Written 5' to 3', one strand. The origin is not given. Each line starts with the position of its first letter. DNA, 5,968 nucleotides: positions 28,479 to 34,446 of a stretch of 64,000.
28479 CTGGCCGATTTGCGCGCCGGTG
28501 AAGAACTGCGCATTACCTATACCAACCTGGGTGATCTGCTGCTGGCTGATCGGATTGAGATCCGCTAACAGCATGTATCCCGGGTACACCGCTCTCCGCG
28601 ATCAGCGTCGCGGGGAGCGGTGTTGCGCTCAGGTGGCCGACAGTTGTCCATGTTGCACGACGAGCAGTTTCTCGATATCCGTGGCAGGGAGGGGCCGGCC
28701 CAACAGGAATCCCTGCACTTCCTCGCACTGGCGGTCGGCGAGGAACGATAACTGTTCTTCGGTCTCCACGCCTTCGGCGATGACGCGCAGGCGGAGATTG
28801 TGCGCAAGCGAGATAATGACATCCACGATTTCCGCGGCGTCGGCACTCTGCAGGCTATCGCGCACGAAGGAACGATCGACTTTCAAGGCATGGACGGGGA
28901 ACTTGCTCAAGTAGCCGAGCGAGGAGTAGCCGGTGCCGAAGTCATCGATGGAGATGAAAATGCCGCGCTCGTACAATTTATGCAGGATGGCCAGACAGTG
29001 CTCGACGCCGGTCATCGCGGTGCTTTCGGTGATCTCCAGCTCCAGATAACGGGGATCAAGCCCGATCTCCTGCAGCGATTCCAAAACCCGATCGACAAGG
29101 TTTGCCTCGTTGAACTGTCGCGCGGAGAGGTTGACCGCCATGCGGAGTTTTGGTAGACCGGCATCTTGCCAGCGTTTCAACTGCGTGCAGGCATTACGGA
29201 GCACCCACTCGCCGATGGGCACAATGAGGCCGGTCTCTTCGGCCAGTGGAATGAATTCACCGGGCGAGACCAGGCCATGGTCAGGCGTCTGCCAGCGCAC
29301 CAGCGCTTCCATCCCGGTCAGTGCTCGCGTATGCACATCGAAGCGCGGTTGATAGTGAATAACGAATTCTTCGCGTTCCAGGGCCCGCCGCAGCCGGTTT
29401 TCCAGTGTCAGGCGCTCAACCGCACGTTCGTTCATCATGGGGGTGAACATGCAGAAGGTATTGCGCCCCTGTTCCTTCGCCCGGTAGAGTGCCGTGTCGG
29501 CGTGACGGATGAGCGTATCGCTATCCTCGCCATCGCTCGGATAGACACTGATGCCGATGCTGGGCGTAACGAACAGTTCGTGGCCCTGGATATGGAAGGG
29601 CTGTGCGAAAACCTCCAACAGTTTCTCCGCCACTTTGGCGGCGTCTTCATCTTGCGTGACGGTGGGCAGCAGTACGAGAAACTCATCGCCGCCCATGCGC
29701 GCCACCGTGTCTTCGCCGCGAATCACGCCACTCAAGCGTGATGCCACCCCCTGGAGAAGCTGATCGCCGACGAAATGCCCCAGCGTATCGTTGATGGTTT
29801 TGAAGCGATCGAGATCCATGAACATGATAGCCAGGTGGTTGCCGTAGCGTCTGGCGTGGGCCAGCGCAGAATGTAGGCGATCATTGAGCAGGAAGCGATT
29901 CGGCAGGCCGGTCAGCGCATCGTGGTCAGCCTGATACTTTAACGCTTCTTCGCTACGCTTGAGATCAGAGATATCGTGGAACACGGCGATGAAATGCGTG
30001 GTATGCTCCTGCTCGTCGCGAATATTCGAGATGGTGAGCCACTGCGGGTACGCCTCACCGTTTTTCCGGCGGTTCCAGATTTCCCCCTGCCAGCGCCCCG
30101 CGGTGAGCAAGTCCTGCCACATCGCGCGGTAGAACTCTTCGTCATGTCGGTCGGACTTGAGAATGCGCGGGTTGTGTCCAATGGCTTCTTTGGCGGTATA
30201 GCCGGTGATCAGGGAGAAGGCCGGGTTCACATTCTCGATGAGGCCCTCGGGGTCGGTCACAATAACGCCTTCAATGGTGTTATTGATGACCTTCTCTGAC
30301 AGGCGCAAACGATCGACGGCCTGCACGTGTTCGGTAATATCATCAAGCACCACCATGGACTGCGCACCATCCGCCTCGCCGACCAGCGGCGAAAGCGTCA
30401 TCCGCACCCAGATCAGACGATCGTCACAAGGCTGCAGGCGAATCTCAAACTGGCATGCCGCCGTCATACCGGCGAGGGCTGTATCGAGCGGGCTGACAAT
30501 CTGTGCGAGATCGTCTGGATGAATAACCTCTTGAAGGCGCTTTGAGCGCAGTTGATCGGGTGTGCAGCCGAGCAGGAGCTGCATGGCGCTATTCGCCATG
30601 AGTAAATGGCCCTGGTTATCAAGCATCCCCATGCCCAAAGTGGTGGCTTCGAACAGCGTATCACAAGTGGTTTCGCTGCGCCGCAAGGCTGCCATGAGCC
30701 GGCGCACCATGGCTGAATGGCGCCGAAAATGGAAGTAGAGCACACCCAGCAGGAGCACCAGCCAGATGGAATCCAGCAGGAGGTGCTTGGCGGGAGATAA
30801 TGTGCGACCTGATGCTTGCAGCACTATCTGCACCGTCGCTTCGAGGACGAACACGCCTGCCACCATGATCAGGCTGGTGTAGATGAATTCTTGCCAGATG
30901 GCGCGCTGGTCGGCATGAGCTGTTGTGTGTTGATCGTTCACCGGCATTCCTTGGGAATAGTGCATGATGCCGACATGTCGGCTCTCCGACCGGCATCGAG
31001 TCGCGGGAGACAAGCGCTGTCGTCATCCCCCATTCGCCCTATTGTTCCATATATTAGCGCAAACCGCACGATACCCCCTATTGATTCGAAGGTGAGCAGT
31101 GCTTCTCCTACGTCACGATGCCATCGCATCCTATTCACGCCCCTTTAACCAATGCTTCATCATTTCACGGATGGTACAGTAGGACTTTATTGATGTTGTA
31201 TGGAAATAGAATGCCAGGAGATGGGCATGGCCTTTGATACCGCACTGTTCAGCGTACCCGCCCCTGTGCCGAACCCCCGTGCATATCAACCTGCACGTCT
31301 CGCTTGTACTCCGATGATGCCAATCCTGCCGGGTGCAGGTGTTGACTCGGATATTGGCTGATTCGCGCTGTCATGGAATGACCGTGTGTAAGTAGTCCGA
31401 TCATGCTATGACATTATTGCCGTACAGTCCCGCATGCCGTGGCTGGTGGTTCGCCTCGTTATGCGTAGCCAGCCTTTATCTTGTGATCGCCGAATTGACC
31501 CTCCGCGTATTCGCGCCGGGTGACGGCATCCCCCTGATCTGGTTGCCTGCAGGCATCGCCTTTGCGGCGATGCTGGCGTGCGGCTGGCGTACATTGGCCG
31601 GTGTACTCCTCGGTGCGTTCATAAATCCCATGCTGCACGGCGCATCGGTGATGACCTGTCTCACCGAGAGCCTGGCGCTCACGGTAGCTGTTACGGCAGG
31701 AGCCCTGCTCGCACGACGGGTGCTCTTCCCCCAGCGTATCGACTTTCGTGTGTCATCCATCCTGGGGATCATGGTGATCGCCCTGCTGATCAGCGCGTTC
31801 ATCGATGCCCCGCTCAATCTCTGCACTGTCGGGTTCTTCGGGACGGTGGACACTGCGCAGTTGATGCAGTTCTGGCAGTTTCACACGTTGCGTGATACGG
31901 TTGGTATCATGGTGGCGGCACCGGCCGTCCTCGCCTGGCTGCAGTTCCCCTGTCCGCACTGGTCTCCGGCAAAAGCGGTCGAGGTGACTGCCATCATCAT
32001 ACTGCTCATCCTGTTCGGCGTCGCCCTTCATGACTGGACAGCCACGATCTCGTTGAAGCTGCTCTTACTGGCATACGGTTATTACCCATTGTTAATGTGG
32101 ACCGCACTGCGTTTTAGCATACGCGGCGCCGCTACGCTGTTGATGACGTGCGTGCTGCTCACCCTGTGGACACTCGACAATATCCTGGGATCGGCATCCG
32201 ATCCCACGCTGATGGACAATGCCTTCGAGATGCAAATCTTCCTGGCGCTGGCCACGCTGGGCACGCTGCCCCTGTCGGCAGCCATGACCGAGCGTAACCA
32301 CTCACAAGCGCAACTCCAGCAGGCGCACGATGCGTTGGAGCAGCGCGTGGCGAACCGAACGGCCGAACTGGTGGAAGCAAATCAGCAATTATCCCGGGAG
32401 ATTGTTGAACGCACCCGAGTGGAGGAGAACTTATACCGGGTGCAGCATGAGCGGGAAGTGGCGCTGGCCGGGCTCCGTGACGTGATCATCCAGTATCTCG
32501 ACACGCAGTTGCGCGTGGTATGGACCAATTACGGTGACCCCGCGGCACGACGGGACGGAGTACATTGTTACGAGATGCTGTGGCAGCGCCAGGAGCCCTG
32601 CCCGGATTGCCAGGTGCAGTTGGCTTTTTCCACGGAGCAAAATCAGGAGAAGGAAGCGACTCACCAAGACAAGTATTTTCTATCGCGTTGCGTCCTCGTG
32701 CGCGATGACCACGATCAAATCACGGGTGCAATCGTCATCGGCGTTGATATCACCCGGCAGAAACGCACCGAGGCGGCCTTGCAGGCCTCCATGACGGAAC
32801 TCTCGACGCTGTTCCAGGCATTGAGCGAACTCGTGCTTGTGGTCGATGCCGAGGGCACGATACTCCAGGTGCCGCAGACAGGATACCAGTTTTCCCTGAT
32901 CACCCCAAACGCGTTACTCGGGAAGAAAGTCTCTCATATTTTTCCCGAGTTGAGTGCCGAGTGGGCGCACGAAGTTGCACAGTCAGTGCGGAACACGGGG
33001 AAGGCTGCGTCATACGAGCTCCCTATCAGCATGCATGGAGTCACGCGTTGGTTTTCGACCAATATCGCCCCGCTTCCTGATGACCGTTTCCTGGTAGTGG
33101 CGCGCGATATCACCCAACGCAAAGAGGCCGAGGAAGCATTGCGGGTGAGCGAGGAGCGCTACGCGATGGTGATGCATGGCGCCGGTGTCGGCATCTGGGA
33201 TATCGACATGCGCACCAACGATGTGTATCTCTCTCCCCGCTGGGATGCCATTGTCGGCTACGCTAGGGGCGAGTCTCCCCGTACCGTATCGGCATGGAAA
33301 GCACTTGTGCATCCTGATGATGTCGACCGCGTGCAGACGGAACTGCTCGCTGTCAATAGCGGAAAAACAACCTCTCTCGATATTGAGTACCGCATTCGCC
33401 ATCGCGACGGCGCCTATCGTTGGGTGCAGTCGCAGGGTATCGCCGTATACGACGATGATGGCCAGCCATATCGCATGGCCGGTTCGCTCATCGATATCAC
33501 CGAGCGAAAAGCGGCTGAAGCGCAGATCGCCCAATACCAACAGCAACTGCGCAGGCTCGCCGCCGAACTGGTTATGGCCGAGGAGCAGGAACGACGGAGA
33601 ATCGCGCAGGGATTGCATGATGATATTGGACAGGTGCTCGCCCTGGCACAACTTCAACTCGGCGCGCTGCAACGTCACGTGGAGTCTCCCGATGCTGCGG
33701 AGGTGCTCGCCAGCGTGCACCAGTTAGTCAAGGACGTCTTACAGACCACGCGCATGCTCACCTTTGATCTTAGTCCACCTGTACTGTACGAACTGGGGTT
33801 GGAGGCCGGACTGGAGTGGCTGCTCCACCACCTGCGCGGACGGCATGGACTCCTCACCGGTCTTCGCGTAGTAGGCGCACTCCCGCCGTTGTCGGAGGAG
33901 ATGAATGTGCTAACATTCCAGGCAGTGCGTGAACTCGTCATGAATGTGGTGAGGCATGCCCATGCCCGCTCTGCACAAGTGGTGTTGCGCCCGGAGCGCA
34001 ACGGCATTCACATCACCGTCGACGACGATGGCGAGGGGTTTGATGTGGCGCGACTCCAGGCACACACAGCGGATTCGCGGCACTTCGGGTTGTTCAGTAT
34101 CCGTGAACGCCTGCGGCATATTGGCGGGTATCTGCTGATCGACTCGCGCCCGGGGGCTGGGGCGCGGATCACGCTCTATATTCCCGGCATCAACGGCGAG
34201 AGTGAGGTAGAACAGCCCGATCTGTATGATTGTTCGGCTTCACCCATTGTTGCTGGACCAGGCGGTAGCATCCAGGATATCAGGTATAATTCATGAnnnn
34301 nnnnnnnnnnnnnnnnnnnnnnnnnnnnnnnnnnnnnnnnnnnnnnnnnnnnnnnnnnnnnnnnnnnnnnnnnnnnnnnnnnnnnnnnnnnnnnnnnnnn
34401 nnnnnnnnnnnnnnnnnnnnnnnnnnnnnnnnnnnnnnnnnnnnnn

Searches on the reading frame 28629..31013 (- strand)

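Call 5: search_protein_families(library=pfam, proteins=[window:28629-31013:-], max_evalue=0.001)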
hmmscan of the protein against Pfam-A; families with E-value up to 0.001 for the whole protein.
window:28629-31013:- (794 aa): 8 families
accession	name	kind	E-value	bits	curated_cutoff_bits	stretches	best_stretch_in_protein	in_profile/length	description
PF00563.25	EAL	-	7.3e-74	248.5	31.3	1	539-774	2-236/236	EAL domain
PF00990.26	GGDEF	-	4.4e-55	186.3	23.8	1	362-518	1-160/161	Diguanylate cyclase, GGDEF domain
PF13426.13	PAS_9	-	1.6e-29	102.6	27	2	248-350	2-103/103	PAS domain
PF00989.32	PAS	-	2e-29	102.3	22.6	2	241-348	5-113/113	PAS fold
PF08448.16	PAS_4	-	1.3e-18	67.7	23.1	2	122-229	2-108/110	PAS fold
PF08447.18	PAS_3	-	2.6e-17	63.3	25.6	2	139-213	3-78/89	PAS fold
PF13188.13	PAS_8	-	3.2e-10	40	21.8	1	240-284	4-46/65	PAS domain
PF22335.1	Cas10-Cmr2_palm2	-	0.00045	20.8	27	1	433-520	50-132/133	Cas10/Cmr2, second palm domain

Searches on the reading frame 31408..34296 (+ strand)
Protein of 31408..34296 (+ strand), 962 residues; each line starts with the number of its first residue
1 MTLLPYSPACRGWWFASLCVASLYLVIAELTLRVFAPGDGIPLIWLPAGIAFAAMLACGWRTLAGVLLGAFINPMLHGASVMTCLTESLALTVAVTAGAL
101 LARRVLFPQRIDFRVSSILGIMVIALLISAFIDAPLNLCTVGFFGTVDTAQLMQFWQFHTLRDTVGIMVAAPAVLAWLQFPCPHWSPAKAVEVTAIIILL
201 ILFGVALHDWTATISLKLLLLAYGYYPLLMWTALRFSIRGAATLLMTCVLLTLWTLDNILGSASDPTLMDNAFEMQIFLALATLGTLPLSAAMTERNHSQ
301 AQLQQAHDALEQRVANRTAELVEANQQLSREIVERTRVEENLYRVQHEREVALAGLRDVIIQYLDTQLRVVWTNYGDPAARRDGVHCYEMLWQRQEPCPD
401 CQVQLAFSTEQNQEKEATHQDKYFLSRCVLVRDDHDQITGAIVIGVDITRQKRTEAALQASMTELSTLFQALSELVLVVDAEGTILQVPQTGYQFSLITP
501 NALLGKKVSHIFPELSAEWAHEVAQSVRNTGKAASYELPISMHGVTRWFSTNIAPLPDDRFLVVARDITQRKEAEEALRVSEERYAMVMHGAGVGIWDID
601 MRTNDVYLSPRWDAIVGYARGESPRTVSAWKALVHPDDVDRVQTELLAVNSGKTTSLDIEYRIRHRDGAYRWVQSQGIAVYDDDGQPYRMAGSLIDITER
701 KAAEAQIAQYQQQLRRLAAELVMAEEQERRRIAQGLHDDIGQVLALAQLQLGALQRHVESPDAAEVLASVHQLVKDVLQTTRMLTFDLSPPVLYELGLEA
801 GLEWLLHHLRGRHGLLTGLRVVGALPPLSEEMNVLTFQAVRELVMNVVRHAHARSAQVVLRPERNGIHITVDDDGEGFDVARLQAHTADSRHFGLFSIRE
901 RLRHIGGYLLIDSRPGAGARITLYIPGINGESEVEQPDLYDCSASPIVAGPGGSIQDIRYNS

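Call 5: search_protein_families(library=pfam, proteins=[window:31408-34296:+], max_evalue=0.001)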
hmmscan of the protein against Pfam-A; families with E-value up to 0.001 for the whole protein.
window:31408-34296:+ (962 aa): 9 families
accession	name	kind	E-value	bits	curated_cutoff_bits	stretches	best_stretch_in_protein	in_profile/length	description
PF08447.18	PAS_3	-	5.6e-25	87.9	25.6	1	606-692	2-87/89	PAS fold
PF08448.16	PAS_4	-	2.4e-23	82.9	23.1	3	470-573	2-110/110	PAS fold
PF05231.19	MASE1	-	1e-20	74.5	29.8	1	22-296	9-298/299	MASE1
PF07730.19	HisKA_3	-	5.6e-13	49.7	24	1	728-793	1-68/68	Histidine kinase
PF13426.13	PAS_9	-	8.3e-13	48.9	27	0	634-699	40-103/103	PAS domain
PF02518.31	HATPase_c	-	8e-12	46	26.4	1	837-926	7-108/111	Histidine kinase-, DNA gyrase B-, and HSP90-like ATPase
PF00989.32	PAS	-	1.3e-10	41.8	22.6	1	584-694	2-110/113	PAS fold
PF13596.12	PAS_10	-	1.3e-05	26.2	22.1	0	405-449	62-106/106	PAS domain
PF13581.12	HATPase_c_2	-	3.9e-05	24.1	27.4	1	839-891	35-98/127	Histidine kinase-like ATPase domain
